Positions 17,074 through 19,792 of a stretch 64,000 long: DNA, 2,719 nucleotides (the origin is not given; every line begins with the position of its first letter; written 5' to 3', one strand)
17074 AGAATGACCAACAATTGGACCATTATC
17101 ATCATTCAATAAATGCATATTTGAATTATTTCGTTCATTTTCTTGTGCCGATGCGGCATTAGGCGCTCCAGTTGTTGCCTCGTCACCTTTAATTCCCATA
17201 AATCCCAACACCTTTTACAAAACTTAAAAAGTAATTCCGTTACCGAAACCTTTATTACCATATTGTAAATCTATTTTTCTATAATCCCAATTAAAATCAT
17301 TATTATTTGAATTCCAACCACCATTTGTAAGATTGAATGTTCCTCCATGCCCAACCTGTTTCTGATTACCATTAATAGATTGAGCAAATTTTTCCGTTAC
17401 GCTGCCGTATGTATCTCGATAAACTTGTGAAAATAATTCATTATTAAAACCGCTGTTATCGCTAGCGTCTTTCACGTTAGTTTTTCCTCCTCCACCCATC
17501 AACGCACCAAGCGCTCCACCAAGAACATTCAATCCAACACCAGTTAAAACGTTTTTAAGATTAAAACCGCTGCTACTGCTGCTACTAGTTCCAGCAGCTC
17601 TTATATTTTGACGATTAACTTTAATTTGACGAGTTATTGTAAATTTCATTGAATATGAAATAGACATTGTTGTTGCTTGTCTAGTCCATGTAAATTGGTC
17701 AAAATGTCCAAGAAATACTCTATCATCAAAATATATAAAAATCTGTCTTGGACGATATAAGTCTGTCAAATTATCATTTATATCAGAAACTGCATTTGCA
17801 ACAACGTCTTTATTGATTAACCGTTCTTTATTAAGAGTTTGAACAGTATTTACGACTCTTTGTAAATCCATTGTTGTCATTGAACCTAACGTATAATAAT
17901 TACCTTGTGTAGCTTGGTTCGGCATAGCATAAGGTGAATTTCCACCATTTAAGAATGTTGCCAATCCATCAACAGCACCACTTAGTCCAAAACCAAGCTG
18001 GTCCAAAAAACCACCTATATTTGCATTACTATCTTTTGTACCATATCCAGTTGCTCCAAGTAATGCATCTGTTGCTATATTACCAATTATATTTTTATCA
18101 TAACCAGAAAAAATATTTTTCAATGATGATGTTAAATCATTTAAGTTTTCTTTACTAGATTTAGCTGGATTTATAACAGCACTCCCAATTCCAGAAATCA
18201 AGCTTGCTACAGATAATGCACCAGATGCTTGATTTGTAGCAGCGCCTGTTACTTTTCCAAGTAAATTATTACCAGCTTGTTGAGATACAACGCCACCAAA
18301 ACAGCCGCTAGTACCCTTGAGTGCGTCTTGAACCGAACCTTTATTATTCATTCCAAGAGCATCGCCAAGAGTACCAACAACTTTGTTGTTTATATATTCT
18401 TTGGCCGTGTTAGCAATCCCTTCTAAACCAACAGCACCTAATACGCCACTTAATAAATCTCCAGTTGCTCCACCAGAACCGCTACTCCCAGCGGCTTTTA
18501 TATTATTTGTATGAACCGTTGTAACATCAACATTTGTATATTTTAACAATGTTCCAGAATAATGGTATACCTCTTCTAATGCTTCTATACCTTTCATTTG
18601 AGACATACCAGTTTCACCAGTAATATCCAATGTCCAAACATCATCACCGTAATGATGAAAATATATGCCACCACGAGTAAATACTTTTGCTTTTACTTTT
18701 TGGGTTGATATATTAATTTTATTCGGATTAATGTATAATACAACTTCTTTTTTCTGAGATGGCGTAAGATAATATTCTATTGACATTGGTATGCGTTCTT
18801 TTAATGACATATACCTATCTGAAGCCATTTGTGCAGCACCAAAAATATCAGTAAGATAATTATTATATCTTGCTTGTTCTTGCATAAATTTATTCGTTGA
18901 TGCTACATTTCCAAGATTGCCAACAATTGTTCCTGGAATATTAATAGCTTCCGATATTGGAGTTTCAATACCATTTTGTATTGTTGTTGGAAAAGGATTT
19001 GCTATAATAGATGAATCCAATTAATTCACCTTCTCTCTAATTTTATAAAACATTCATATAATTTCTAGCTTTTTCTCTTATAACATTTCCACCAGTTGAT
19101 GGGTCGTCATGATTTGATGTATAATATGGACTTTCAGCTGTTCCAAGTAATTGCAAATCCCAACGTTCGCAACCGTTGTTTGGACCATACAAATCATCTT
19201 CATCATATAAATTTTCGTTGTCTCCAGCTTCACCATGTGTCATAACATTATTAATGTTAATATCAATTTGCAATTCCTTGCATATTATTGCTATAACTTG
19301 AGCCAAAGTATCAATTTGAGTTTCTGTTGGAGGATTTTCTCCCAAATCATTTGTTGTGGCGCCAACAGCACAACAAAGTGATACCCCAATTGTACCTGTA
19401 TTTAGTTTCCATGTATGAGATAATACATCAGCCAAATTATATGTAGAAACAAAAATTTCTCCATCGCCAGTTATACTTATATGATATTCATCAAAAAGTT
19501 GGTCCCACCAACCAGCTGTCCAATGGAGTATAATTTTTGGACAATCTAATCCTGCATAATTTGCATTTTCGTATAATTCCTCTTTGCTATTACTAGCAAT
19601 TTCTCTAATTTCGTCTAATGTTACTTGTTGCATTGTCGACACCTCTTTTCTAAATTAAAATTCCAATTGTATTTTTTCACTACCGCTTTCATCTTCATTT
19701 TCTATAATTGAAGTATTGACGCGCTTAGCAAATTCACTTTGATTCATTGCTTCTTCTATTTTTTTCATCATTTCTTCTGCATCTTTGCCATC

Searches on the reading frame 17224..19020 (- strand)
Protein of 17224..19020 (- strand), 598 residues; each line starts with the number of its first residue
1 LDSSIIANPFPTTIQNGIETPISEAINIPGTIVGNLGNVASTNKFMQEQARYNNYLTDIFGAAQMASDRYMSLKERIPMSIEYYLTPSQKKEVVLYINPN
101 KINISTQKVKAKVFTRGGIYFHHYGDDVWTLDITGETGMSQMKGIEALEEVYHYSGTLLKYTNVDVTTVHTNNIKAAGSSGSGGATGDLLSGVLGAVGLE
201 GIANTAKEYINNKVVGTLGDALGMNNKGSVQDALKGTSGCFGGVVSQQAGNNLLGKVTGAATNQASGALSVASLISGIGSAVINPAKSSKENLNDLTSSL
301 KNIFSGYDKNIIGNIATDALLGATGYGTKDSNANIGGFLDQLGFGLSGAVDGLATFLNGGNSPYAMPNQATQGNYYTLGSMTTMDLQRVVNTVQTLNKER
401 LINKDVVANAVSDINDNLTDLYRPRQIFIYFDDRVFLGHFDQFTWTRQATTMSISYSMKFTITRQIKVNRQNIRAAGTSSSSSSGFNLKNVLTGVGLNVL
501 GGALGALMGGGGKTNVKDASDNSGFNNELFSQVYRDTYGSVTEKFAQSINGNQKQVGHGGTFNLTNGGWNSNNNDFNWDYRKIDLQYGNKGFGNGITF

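Call 11: search_protein_families(library=phrogs, proteins=[window:17224-19020:-], max_evalue=0.001)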
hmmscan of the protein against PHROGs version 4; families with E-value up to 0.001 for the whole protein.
window:17224-19020:- (598 aa): 1 family
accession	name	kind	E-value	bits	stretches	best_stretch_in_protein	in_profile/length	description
phrog_1011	-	head and packaging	0.00058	20.6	0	91-153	26-93/361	virion structural protein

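Call 45: search_protein_families(library=pfam, proteins=[window:17224-19020:-], max_evalue=0.1)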
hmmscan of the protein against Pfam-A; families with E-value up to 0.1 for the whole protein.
window:17224-19020:- (598 aa): 1 family
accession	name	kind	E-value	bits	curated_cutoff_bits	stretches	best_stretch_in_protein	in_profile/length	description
PF23980.1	Phage_tail_tube_init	-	0.0003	21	27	1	96-154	29-92/258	Putative phage tail tube initiator protein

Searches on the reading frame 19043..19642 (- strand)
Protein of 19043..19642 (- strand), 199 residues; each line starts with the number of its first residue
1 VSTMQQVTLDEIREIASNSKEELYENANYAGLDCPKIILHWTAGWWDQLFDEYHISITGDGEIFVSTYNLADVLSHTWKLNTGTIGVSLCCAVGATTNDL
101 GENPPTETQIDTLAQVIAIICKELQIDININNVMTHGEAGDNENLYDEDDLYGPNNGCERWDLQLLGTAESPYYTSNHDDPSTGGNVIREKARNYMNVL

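Call 11: search_protein_families(library=phrogs, proteins=[window:19043-19642:-], max_evalue=0.001)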
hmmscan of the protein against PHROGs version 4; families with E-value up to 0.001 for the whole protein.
window:19043-19642:- (199 aa): 5 families
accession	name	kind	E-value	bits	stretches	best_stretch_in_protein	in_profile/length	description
phrog_5867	-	lysis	9.3e-37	127.2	1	10-197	469-641/1029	endolysin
phrog_2588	-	unknown function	3.3e-20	73.2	1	20-197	385-554/915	-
phrog_1493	-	lysis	0.00022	21.5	1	52-140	68-146/394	endolysin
phrog_1794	-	lysis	0.00047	20.7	1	75-146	109-184/336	amidase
phrog_822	-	lysis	0.00082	20.2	0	53-123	59-126/215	amidase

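Call 45: search_protein_families(library=pfam, proteins=[window:19043-19642:-], max_evalue=0.1)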
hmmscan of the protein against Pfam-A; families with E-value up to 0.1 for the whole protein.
window:19043-19642:- (199 aa): 1 family
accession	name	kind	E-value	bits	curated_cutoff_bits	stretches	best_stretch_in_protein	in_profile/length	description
PF01510.30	Amidase_2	-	4.1e-09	37.3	26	1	37-137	8-120/131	N-acetylmuramoyl-L-alanine amidase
